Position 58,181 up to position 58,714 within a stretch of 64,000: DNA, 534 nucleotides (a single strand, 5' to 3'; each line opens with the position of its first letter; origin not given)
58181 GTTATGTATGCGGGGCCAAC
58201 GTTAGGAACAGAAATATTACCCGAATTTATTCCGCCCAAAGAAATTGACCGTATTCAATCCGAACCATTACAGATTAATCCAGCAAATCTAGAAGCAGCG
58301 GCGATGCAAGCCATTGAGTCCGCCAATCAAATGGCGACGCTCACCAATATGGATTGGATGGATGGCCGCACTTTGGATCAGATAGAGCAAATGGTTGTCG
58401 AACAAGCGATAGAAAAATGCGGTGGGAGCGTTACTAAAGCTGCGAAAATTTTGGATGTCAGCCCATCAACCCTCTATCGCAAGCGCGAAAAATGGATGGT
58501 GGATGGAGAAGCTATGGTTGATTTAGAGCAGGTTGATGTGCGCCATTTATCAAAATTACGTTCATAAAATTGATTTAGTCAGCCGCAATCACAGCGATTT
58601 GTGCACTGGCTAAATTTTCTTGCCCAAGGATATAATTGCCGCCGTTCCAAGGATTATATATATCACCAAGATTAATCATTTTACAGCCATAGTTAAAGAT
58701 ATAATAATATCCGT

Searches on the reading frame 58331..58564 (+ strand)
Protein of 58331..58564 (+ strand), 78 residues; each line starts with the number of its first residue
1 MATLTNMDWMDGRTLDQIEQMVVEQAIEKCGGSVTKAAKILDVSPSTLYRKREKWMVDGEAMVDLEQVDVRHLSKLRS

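Call 65: search_protein_families(library=ncbifam, max_evalue=1, proteins=[window:58331-58564:+])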
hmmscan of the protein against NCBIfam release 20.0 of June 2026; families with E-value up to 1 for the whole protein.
seq(78 aa): 16 families
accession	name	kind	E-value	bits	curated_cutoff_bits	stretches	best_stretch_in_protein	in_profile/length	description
NF041946.1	LuxO_transreg_Vib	equivalog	2.7e-11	42.9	800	1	14-55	419-460/463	quorum-sensing sigma-54 dependent transcriptional regulator LuxO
NF008485.2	PRK11388.1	equivalog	1e-05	24.1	551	1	13-58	593-638/643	dihydroxyacetone kinase operon transcriptional regulator DhaR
NF041552.1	TF_PrdR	equivalog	3.5e-05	22.3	795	1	13-54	534-575/577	sigma-54 dependent transcriptional regulator PrdR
NF050807.1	TransRegFlbDCaul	equivalog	3.9e-05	22.7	750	1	9-62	392-445/454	sigma-54-dependent transcriptional regulator FlbD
TIGR02915.1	PEP_resp_reg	equivalog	0.00055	18.9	502.6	1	15-55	402-442/445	PEP-CTERM-box response regulator transcription factor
TIGR02040.1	PpsR-CrtJ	equivalog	0.0016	17.6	275.4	1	13-55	398-440/442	transcriptional regulator PpsR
NF002517.0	PRK01905.1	equivalog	0.0069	16.9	122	1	14-51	33-70/77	Fis family transcriptional regulator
NF041906.1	V4R_TF_MobR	exception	0.0079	14.7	999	1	11-50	500-539/544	phenol degradation transcriptional regulator MobR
TIGR01817.1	nifA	equivalog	0.027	13.3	528.85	1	12-47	486-519/534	nif-specific transcriptional activator NifA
NF001659.0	PRK00430.1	equivalog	0.032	15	99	1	15-55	55-95/98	DNA-binding transcriptional regulator Fis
NF007689.0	PRK10365.1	equivalog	0.044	12.6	760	1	12-51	399-438/441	sigma-54-dependent response regulator transcription factor ZraR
NF033545.0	transpos_IS630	equivalog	0.045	13.2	100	1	30-61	11-43/299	IS630 family transposase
TIGR02329.1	propionate_PrpR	equivalog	0.049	12.2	499.2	1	16-51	488-523/526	propionate catabolism operon regulatory protein PrpR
NF033577.2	transpos_IS481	equivalog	0.054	13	224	1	26-69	8-52/284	IS481 family transposase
NF033516.0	transpos_IS3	equivalog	0.058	12.6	160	1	21-54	89-123/369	IS3 family transposase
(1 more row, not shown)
